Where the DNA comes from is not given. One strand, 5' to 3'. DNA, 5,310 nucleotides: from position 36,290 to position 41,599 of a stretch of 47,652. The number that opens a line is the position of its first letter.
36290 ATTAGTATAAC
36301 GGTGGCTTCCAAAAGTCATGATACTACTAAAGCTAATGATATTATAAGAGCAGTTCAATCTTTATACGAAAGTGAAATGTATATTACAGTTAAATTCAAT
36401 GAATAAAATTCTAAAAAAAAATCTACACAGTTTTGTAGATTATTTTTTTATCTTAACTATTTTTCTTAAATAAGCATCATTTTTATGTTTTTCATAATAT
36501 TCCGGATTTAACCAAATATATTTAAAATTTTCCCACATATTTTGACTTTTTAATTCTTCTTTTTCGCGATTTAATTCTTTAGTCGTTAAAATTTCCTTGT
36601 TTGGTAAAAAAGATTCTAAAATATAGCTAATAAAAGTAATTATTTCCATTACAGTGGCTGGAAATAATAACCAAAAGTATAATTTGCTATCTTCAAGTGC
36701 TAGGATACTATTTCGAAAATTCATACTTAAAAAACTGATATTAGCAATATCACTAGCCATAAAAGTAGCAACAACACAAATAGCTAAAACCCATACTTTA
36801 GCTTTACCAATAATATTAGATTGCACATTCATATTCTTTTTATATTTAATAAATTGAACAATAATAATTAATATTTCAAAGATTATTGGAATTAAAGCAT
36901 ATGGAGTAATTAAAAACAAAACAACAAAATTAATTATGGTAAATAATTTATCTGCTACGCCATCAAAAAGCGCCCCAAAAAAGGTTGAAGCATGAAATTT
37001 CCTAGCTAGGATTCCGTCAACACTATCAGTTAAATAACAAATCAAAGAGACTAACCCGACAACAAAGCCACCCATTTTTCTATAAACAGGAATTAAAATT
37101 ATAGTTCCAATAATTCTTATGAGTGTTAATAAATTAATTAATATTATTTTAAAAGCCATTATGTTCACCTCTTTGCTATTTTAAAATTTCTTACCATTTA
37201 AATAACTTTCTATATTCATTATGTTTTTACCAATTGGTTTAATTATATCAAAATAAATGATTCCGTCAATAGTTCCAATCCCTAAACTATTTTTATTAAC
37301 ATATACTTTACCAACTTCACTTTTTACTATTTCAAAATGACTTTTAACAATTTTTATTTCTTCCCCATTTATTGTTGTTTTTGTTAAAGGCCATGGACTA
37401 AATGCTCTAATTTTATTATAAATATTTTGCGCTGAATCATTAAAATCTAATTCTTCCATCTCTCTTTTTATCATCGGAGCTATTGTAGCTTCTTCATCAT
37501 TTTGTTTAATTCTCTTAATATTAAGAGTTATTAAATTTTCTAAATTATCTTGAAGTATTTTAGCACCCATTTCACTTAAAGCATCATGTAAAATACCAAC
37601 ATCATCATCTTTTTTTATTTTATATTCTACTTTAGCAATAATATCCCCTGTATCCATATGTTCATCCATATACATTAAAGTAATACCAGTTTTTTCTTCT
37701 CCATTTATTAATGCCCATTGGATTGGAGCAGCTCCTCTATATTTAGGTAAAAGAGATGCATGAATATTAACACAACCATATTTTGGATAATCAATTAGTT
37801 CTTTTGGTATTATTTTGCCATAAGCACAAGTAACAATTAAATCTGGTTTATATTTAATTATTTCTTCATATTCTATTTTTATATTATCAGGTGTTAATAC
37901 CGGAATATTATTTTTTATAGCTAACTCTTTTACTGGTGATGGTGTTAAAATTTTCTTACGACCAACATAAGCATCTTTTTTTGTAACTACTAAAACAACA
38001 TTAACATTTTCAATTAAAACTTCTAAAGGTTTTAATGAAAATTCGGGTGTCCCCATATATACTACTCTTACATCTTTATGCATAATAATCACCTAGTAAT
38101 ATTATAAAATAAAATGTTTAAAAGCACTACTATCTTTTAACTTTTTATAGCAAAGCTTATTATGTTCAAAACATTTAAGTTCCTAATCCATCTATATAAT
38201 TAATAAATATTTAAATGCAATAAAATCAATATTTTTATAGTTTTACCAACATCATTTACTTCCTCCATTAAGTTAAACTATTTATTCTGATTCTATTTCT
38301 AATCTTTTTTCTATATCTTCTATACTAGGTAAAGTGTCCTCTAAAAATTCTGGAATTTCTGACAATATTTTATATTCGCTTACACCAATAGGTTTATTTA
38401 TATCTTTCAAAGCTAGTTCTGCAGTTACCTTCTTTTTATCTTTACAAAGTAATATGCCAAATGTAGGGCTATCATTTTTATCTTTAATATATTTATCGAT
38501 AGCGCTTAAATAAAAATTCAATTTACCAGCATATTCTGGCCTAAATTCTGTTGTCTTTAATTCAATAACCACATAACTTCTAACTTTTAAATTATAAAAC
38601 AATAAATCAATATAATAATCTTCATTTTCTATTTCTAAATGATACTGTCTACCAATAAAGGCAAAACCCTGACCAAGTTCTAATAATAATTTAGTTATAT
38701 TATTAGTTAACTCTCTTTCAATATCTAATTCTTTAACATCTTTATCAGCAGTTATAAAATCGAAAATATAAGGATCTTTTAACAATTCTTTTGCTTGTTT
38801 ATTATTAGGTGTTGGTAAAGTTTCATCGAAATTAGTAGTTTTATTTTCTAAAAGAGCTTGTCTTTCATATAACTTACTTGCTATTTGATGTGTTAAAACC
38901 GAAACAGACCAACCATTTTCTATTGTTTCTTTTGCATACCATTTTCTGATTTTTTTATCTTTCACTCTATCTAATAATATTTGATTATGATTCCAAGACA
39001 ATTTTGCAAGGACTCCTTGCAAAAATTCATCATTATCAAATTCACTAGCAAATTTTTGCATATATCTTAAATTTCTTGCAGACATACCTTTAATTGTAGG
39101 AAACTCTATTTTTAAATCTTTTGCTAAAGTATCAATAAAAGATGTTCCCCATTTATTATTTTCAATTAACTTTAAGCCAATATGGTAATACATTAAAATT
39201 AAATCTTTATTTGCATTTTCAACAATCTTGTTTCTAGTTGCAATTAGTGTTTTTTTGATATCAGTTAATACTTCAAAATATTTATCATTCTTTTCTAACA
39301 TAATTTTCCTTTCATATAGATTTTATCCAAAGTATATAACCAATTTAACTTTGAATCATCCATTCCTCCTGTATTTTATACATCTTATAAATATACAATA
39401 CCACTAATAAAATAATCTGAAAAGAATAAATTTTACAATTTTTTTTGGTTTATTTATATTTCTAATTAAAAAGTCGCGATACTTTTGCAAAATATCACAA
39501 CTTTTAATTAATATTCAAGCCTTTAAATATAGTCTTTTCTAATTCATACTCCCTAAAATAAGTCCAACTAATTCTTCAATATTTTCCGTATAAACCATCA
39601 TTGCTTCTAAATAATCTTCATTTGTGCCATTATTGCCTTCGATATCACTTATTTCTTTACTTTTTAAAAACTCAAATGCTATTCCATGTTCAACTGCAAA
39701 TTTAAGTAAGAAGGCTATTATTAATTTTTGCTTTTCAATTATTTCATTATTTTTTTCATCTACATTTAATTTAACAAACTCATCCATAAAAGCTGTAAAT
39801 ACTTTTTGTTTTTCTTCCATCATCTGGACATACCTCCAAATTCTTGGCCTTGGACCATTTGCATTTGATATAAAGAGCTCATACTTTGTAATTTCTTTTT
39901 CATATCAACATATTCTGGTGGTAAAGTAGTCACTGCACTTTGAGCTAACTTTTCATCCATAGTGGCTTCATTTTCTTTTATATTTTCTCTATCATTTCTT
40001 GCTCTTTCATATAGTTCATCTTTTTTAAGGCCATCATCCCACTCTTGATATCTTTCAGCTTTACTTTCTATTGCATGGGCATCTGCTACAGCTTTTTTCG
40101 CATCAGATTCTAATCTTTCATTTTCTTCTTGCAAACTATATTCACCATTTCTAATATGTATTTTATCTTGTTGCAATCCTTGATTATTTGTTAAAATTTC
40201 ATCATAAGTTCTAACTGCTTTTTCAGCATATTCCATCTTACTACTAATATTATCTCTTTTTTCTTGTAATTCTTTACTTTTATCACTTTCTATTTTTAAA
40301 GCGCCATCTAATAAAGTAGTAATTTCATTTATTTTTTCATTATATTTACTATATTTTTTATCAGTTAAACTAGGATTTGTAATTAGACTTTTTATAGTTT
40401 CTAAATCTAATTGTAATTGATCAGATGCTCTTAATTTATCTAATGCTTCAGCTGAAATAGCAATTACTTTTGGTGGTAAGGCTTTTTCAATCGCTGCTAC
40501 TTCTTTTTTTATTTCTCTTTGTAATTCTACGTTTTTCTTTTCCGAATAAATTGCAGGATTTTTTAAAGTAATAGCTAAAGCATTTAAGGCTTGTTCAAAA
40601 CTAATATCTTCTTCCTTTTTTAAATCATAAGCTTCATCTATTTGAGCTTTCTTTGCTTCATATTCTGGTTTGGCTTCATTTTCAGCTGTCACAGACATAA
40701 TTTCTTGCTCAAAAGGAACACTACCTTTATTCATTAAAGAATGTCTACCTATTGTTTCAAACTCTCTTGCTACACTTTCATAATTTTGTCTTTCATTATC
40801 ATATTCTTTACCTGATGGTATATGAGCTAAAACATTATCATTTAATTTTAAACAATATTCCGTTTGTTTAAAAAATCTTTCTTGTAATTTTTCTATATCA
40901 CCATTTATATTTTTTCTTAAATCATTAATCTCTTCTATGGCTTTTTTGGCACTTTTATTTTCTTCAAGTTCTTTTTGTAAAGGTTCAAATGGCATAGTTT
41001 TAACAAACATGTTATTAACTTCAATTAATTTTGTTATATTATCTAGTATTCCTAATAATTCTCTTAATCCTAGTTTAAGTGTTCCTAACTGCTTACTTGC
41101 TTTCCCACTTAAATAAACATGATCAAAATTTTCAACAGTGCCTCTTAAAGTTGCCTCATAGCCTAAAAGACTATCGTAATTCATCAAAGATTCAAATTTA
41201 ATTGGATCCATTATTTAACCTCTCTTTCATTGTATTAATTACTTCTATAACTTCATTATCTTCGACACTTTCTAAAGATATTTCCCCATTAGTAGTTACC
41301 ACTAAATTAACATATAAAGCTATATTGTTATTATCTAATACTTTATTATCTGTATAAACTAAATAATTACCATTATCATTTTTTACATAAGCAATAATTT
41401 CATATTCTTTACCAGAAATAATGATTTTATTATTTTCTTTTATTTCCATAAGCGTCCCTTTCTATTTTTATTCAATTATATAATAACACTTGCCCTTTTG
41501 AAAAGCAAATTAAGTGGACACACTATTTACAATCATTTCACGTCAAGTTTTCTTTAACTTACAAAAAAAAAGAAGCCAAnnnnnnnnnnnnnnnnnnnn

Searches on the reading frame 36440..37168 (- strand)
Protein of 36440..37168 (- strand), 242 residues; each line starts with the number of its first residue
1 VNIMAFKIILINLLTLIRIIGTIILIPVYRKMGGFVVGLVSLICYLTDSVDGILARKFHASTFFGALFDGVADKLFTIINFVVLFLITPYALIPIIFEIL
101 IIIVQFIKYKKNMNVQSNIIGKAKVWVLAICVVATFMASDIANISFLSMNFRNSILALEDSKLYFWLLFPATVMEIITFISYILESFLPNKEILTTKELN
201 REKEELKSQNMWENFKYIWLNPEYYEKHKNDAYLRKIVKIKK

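Call 5: search_protein_families(library=pfam, proteins=[window:36440-37168:-], max_evalue=0.1)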
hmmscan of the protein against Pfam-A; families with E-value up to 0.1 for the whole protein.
window:36440-37168:- (242 aa): 1 family
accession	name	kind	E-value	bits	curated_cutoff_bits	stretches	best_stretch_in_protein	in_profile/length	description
PF01066.26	CDP-OH_P_transf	-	1.6e-16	61.5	22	1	12-143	5-140/152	CDP-alcohol phosphatidyltransferase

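Call 6: search_protein_families(library=ncbifam, proteins=[window:36440-37168:-], max_evalue=0.1)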
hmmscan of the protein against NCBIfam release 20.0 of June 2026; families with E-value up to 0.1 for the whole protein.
window:36440-37168:- (242 aa): 7 families
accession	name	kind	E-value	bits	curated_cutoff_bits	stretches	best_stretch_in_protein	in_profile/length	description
TIGR00560.1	pgsA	equivalog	2.4e-17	64.1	109.1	1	10-185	3-175/183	CDP-diacylglycerol--glycerol-3-phosphate 3-phosphatidyltransferase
NF053678.1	ClpnSynClsA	equivalog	1.9e-07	31.4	240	1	11-166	6-166/180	cardiolipin synthase ClsA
NF008090.0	PRK10832.1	equivalog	3.4e-07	30.5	304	1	11-135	6-131/182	CDP-diacylglycerol--glycerol-3-phosphate 3-phosphatidyltransferase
NF045883.1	PIPSynth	equivalog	4.5e-05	23.2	170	1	12-84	26-101/197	phosphatidylinositol phosphate synthase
NF040950.1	archin_ph_syn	equivalog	5.8e-05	23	180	1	12-109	27-125/191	archaetidylinositol phosphate synthase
TIGR00473.1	pssA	equivalog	0.00053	20.1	107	1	42-157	28-146/153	CDP-diacylglycerol--serine O-phosphatidyltransferase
NF038086.1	anchor_synt_A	exception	0.01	15.6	200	1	42-143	40-116/222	protein sorting system archaetidylserine synthase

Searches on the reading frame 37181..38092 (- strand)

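Call 5: search_protein_families(library=pfam, proteins=[window:37181-38092:-], max_evalue=0.1)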
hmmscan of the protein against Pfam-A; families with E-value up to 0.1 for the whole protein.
window:37181-38092:- (303 aa): 2 families
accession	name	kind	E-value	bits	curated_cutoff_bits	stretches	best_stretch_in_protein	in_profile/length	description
PF00551.24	Formyl_trans_N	-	2e-41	142.1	26.1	1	29-181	27-178/181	Formyl transferase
PF02911.23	Formyl_trans_C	-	4.7e-20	72.1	21.1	1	208-301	2-99/100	Formyl transferase, C-terminal domain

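Call 6: search_protein_families(library=ncbifam, proteins=[window:37181-38092:-], max_evalue=0.1)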
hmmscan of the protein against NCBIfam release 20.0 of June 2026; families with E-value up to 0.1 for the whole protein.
window:37181-38092:- (303 aa): 7 families
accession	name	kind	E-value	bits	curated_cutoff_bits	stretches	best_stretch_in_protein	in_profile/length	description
TIGR00460.1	fmt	equivalog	2.1e-87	293.2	201.5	1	9-301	2-304/315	methionyl-tRNA formyltransferase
NF005998.1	PRK08125.1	equivalog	4.9e-44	150.8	777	1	30-263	24-259/649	bifunctional UDP-4-amino-4-deoxy-L-arabinose formyltransferase/UDP-glucuronic acid oxidase ArnA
NF005414.0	PRK06988.1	equivalog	6.2e-44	150.2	316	1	9-272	4-272/311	formyltransferase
TIGR00639.1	PurN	equivalog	6.3e-19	68.3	150.1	1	76-191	73-188/192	phosphoribosylglycinamide formyltransferase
NF005755.0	PRK07579.1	equivalog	2.4e-15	57.1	238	1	66-231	53-213/245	dTDP-4-amino-4,6-dideoxyglucose formyltransferase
NF004684.0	PRK06027.1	subfamily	2.4e-12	47.1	223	1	76-174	159-257/286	formyltetrahydrofolate deformylase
TIGR00655.1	PurU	equivalog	1.1e-11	45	285.95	1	76-171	153-249/280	formyltetrahydrofolate deformylase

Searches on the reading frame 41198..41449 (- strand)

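Call 25: search_protein_families(library=pfam, proteins=[window:41198-41449:-], max_evalue=0.00001)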
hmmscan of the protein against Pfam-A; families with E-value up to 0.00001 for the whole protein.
window:41198-41449:- (83 aa): 0 families

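Call 79: search_protein_families(library=pfam, proteins=[window:41198-41449:-], max_evalue=0.001)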
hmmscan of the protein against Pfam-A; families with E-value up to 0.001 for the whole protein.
window:41198-41449:- (83 aa): 1 family
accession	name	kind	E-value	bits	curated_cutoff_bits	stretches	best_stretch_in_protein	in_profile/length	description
PF06949.16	DUF1292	-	0.00037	21.7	24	1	15-74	7-69/75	Protein of unknown function (DUF1292)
